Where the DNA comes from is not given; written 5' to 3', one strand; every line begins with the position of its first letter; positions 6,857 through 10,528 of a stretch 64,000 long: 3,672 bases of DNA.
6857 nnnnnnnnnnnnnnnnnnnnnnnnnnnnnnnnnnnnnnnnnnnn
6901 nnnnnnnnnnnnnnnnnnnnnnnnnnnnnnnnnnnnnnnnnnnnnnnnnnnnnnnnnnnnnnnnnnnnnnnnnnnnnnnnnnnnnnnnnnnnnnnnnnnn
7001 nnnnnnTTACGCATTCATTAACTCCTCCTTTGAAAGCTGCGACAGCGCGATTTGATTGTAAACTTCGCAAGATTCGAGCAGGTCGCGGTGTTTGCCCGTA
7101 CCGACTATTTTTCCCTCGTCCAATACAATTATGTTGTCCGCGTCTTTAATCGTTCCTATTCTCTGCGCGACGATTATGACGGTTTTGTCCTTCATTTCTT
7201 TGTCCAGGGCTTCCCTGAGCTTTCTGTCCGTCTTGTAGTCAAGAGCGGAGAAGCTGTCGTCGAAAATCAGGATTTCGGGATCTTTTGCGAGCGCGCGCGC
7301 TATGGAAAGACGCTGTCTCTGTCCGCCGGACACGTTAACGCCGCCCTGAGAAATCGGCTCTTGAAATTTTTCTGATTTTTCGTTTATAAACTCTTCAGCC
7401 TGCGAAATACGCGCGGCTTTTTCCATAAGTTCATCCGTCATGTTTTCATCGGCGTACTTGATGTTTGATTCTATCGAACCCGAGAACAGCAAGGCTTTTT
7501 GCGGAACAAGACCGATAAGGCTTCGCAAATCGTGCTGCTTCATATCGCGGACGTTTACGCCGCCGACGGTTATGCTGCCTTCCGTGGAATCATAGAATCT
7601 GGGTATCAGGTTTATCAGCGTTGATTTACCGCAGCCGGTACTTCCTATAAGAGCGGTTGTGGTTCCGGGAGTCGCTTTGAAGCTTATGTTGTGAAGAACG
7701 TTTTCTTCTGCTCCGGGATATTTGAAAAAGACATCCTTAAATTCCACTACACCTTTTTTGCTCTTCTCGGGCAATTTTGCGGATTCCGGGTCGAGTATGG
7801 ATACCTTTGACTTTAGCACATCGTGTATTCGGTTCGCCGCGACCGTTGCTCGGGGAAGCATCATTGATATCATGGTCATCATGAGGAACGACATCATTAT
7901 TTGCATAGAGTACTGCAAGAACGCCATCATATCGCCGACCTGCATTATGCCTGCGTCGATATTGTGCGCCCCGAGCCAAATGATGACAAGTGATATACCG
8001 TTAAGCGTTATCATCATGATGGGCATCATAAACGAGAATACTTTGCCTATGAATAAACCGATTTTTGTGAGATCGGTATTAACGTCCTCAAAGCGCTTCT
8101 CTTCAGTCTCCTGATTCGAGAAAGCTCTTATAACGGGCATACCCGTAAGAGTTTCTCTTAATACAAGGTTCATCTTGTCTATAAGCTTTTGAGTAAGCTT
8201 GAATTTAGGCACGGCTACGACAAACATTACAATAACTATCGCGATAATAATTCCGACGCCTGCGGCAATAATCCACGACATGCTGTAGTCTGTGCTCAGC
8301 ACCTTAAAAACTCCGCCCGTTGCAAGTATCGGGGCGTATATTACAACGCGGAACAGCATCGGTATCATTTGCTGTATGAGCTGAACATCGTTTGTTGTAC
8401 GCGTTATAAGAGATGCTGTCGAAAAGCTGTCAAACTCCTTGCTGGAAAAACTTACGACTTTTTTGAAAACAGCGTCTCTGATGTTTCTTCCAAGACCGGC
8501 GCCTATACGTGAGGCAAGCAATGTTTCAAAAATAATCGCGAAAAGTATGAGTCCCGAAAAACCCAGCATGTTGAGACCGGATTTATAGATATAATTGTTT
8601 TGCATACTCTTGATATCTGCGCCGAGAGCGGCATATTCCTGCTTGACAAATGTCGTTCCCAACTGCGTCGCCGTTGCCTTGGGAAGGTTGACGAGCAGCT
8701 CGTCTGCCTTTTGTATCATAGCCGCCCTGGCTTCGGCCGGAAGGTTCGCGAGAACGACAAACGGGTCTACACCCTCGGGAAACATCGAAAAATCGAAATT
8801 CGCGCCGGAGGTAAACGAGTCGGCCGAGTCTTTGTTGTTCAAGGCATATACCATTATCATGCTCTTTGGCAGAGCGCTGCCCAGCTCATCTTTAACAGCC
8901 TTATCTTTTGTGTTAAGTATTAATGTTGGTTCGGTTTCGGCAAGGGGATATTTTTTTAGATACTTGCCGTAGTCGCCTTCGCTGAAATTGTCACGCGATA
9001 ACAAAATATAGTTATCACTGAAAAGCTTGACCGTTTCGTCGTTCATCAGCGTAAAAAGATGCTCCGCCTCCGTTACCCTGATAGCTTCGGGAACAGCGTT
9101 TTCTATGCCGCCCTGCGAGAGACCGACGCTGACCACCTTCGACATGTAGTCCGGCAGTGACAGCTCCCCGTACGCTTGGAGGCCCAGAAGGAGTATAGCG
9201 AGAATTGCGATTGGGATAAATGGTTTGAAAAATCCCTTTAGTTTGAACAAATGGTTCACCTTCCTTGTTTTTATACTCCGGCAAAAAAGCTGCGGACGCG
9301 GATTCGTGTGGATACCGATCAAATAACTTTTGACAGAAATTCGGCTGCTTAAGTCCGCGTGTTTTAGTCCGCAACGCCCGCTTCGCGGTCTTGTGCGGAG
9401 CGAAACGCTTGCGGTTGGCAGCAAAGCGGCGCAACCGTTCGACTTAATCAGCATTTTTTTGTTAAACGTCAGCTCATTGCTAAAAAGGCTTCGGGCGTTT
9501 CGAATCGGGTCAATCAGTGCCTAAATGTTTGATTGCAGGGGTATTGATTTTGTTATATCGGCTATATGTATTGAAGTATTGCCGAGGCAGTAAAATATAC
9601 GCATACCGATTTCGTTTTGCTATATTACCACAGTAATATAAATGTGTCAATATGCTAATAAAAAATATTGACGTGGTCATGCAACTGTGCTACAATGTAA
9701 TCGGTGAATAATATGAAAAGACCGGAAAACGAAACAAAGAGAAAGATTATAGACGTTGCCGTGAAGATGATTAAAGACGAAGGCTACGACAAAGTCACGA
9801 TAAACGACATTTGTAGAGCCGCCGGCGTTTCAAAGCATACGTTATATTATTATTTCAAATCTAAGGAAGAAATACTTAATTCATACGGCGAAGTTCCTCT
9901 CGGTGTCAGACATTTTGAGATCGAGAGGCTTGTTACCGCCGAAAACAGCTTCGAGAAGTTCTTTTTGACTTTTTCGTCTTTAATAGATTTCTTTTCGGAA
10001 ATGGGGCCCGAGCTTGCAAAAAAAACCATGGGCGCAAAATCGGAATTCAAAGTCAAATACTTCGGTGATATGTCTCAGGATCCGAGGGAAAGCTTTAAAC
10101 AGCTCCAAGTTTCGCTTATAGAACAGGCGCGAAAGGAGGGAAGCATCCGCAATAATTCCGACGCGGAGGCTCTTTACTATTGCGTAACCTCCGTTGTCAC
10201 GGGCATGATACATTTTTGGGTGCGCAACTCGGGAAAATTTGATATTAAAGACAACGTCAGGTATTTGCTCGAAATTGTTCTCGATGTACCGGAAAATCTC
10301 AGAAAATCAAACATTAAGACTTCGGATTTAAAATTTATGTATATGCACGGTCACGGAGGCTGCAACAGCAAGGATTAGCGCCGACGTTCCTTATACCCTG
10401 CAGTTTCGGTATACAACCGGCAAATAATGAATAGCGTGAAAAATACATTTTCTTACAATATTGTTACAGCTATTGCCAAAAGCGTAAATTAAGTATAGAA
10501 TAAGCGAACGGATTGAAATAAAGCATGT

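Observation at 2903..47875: A family of modular MITE/BIME-like elements with ATTAC...GTAAT ends occupies most large intergenic gaps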

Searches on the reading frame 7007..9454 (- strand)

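Call 25: search_protein_families(library=pfam, proteins=[window:7007-9454:-])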
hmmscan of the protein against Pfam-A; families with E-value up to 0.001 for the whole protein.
window:7007-9454:- (815 aa): 4 families
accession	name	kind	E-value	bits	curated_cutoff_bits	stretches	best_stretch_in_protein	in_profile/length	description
PF00664.28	ABC_membrane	-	8.6e-30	104.8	28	1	297-523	48-274/274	ABC transporter transmembrane region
PF00005.33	ABC_tran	-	6.1e-29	101.8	25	1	587-735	1-136/137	ABC transporter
PF02463.25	SMC_N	-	5.8e-07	29.6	40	1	598-777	25-210/220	RecF/RecN/SMC N terminal domain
PF03193.22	RsgA_GTPase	-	0.00023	21.5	30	0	584-617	94-126/174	RsgA GTPase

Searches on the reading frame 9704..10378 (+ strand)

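Call 25: search_protein_families(library=pfam, proteins=[window:9704-10378:+])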
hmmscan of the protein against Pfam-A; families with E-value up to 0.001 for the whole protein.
window:9704-10378:+ (224 aa): 2 families
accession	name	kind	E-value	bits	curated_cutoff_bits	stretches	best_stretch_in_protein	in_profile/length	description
PF00440.29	TetR_N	-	1.2e-17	63.8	24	1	15-59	1-45/47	Bacterial regulatory proteins, tetR family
PF19776.5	DUF6262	-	0.00098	19.7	29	0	1-57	5-60/110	Family of unknown function (DUF6262)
